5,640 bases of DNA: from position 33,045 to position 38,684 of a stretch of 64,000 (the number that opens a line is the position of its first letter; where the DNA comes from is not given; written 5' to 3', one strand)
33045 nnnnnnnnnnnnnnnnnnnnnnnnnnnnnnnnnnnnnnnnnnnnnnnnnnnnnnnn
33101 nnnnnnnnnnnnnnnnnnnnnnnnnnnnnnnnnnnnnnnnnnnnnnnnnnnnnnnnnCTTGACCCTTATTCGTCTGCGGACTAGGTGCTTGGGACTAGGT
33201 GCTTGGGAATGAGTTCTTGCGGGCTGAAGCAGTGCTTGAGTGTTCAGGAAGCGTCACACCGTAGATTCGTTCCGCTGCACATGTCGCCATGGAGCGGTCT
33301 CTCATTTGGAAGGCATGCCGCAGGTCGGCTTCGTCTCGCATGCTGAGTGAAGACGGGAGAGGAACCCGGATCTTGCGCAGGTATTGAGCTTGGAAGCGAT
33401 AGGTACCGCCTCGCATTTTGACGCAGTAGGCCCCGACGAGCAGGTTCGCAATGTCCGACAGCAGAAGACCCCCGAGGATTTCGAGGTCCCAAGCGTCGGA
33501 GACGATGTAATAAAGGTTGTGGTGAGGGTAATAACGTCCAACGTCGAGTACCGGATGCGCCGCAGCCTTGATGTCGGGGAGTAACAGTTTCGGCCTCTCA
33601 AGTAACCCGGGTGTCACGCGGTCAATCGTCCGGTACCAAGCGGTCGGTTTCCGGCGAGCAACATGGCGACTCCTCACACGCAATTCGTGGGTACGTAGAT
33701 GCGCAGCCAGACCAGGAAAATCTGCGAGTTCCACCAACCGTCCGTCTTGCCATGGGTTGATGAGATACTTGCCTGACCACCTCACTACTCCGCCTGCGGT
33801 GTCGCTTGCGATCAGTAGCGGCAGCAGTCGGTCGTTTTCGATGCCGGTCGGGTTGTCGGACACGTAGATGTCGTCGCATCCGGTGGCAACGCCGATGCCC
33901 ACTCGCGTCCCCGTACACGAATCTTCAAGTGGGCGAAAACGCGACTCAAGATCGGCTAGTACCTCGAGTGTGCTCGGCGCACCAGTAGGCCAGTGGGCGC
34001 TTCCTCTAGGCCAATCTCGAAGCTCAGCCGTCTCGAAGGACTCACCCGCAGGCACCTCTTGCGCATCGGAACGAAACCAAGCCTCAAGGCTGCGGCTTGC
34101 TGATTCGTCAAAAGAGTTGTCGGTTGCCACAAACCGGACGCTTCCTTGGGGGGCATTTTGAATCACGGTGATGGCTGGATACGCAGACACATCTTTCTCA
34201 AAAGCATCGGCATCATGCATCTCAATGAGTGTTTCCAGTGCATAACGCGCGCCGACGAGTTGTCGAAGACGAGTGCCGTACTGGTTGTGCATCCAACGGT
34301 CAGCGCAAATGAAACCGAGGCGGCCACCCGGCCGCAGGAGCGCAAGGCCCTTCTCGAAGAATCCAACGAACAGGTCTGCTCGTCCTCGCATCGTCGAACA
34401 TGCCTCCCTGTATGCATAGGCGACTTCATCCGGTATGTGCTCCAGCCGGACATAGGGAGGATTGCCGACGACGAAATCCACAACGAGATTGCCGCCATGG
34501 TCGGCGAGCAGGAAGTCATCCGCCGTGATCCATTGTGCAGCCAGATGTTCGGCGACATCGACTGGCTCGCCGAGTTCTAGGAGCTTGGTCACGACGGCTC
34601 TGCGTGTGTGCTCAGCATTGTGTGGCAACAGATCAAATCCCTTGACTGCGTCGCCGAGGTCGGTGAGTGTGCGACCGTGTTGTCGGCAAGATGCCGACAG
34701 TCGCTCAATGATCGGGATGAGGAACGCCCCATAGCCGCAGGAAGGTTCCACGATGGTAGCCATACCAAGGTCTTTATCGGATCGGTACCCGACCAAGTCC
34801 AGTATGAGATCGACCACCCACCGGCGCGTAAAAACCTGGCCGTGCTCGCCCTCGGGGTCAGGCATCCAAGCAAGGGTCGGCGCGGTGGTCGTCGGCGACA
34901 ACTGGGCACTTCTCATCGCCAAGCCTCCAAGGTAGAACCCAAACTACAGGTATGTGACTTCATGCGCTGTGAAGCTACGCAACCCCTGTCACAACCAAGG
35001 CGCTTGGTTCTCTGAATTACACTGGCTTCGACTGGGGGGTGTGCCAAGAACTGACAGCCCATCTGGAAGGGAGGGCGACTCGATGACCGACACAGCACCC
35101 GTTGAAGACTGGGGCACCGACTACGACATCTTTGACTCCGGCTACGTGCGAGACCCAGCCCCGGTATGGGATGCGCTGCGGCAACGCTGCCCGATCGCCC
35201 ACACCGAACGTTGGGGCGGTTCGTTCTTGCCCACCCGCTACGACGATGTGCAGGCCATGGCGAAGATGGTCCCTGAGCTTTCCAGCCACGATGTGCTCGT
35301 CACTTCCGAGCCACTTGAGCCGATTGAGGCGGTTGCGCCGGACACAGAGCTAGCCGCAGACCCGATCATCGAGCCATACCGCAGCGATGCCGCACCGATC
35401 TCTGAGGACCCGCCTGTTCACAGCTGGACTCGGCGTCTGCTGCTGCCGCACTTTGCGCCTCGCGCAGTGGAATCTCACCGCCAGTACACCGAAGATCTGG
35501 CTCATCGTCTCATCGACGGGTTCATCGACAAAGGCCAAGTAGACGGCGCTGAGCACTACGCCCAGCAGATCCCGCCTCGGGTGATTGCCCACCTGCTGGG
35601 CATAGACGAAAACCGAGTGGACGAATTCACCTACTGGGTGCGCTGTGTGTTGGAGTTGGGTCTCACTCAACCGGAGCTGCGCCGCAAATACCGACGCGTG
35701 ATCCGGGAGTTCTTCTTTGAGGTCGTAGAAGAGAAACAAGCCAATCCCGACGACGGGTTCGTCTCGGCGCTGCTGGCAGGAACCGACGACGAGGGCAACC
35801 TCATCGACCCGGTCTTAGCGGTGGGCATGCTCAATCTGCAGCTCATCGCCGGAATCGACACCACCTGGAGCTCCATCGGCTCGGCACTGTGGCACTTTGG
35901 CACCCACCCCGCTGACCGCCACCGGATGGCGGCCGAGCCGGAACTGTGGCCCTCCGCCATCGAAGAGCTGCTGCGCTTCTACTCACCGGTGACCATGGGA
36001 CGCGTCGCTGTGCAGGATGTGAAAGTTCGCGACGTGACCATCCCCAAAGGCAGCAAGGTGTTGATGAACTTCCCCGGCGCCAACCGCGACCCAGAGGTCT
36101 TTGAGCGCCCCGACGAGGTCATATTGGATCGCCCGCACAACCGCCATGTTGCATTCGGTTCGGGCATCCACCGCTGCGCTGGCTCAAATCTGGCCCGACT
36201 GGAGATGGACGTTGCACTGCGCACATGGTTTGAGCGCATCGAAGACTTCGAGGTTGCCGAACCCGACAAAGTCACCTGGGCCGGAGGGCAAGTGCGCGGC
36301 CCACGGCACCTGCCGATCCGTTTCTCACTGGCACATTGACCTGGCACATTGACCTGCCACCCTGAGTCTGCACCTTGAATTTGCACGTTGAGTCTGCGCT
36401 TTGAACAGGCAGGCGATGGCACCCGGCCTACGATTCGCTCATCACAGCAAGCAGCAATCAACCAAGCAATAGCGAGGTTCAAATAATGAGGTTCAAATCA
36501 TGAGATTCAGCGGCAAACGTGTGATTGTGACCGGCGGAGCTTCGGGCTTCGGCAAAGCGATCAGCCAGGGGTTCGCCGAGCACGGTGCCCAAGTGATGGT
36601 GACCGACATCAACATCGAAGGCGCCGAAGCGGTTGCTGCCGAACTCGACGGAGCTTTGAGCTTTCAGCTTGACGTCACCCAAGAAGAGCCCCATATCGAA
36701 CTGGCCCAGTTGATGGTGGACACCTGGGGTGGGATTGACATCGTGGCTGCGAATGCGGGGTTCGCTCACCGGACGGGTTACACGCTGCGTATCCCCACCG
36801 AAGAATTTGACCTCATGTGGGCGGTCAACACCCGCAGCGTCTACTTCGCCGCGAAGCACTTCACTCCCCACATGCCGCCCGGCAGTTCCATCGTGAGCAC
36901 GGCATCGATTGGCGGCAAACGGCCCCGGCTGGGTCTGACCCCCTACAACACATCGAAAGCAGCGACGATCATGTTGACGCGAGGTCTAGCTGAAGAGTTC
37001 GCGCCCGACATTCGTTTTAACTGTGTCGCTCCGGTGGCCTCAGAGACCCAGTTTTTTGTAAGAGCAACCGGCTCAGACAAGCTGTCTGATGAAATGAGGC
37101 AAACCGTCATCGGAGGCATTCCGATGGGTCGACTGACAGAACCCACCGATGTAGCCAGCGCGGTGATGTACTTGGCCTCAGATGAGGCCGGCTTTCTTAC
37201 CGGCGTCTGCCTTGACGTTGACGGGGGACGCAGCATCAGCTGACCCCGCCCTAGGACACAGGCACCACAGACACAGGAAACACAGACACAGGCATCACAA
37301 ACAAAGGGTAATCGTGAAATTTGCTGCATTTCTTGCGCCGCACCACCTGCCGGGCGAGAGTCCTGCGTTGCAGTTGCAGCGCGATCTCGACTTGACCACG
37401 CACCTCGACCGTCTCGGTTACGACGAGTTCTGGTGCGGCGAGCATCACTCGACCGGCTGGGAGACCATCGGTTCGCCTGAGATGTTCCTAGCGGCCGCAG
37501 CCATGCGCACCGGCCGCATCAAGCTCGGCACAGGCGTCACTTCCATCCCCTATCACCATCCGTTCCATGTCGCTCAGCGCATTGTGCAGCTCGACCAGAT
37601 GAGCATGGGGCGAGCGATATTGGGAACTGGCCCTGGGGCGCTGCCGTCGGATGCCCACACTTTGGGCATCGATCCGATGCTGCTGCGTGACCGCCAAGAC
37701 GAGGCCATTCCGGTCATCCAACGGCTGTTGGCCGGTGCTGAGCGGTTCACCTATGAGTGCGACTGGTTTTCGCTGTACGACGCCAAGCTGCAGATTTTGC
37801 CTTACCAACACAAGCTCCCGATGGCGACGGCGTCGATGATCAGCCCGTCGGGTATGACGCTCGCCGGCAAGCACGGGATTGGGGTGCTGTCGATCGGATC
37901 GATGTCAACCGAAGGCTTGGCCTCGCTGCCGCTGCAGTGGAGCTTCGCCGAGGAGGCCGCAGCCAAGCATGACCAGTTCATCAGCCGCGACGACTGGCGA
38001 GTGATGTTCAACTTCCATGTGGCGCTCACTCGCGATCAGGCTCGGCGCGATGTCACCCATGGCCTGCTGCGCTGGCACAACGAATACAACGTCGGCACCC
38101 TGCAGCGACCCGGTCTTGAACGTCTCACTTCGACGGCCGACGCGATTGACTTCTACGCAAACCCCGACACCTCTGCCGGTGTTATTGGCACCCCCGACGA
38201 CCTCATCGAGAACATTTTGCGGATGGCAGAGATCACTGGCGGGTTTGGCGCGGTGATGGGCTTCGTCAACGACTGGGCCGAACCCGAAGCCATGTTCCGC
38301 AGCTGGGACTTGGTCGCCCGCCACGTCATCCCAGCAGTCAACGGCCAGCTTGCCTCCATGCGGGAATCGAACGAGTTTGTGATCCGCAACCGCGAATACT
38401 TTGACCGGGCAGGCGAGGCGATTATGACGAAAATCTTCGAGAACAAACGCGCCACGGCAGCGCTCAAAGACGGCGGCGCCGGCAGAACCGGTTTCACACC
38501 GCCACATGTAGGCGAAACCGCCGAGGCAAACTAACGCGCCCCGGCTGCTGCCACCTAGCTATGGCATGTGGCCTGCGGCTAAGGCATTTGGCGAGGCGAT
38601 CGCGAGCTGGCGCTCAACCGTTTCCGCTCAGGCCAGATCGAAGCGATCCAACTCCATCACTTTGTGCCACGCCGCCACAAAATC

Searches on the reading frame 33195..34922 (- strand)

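Call 14: search_protein_families(library=pfam, proteins=[window:33195-34922:-])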
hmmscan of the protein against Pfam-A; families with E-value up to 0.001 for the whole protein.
window:33195-34922:- (575 aa): 2 families
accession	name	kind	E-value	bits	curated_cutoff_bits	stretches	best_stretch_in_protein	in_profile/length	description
PF07669.17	Eco57I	-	7.6e-20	72.1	25.3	1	143-241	70-171/171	Eco57I restriction-modification methylase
PF02384.22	N6_Mtase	-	3.1e-07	30.5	20.4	1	25-273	23-252/311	N-6 DNA Methylase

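Call 34: search_protein_families(library=padloc, proteins=[window:33195-34922:-], max_evalue=0.001)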
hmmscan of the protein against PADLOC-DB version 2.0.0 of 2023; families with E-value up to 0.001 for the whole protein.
window:33195-34922:- (575 aa): 44 families (the best 25 are shown)
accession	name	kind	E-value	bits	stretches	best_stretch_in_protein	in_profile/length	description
PDLC03313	MTase_II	-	9.6e-196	649.6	1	24-561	19-556/563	Type II methyltransferase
PDLC03335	MTase_II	-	2.4e-31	107.1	1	26-272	78-320/607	Type II methyltransferase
PDLC03226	MTase_II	-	1.9e-20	71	2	139-256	120-234/579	Type II methyltransferase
PDLC03315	MTase_II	-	2.6e-19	67.4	1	27-260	17-244/502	Type II methyltransferase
PDLC03604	REase_MTase_IIG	-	1.9e-18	64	1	145-356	532-731/1011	Type IIG restriction enzyme-methyltransferase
PDLC03338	MTase_II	-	3.4e-17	60.4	1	30-223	132-317/604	Type II methyltransferase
PDLC03612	REase_MTase_IIG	-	9.4e-16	55.1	1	138-521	797-1186/1247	Type IIG restriction enzyme-methyltransferase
PDLC03629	REase_MTase_IIG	-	2e-14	50.4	1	148-270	571-702/1182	Type IIG restriction enzyme-methyltransferase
PDLC03248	MTase_II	-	5.7e-14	49.7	1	122-244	64-185/521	Type II methyltransferase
PDLC03267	MTase_II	-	7.8e-13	46.2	1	28-235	14-198/539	Type II methyltransferase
PDLC03601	REase_MTase_IIG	-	4.5e-12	42.6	1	145-235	671-761/1110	Type IIG restriction enzyme-methyltransferase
PDLC03609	REase_MTase_IIG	-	5.9e-12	42.2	1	122-246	536-654/1066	Type IIG restriction enzyme-methyltransferase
PDLC03630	REase_MTase_IIG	-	8.6e-12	41.7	2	28-101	371-457/1100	Type IIG restriction enzyme-methyltransferase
PDLC02523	PglX|PglXI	-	2.6e-11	40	1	149-284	563-695/1428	PglX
PDLC03293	MTase_II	-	5.9e-11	39.8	1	129-230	81-186/427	Type II methyltransferase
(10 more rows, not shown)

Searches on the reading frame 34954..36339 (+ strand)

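Call 47: search_protein_families(library=pfam, proteins=[window:34954-36339:+])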
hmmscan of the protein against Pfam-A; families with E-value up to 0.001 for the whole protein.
window:34954-36339:+ (461 aa): 1 family
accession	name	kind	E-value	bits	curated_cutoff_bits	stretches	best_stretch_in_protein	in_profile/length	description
PF00067.27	p450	-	2.6e-26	92.8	22.8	1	243-428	206-431/462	Cytochrome P450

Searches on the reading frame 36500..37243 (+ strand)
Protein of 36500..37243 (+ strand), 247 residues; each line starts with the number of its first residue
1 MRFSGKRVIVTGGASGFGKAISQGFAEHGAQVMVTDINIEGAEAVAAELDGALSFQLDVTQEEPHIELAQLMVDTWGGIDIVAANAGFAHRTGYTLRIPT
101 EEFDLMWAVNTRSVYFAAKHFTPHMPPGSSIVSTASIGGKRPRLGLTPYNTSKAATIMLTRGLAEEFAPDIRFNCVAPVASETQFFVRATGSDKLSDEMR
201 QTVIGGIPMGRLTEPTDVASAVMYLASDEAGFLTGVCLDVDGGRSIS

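Call 47: search_protein_families(library=pfam, proteins=[window:36500-37243:+])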
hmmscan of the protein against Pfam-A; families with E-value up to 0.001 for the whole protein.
window:36500-37243:+ (247 aa): 4 families
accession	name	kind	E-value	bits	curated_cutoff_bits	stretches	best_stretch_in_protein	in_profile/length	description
PF13561.12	adh_short_C2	-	3.9e-55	187.5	27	1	14-243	3-234/236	Enoyl-(Acyl carrier protein) reductase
PF00106.31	adh_short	-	2.4e-40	138.5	26.6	1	6-186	1-187/195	short chain dehydrogenase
PF23441.1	SDR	-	6.8e-06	26.1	27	1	113-243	125-254/258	SDR-like rossmann domain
PF00670.27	AdoHcyase_NAD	-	9.1e-05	23.1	27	1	3-85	21-95/162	S-adenosyl-L-homocysteine hydrolase, NAD binding domain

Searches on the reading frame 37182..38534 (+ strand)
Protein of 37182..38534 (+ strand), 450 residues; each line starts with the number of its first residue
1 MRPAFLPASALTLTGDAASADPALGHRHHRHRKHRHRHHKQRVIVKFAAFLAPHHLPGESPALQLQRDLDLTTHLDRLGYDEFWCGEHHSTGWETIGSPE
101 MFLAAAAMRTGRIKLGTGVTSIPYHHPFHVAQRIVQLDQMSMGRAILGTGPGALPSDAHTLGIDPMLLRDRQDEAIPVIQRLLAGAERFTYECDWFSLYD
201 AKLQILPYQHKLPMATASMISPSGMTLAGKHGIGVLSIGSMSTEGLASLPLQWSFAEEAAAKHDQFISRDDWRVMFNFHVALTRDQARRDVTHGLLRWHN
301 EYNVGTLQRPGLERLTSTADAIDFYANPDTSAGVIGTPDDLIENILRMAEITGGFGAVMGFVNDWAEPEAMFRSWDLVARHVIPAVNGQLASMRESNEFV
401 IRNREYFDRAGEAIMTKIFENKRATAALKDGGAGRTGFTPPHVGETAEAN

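Call 47: search_protein_families(library=pfam, proteins=[window:37182-38534:+])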
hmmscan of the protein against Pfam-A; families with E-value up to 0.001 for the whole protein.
window:37182-38534:+ (450 aa): 1 family
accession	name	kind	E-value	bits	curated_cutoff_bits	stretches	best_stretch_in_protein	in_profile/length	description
PF00296.26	Bac_luciferase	-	1.5e-40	140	27.9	1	47-351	3-310/314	Luciferase-like monooxygenase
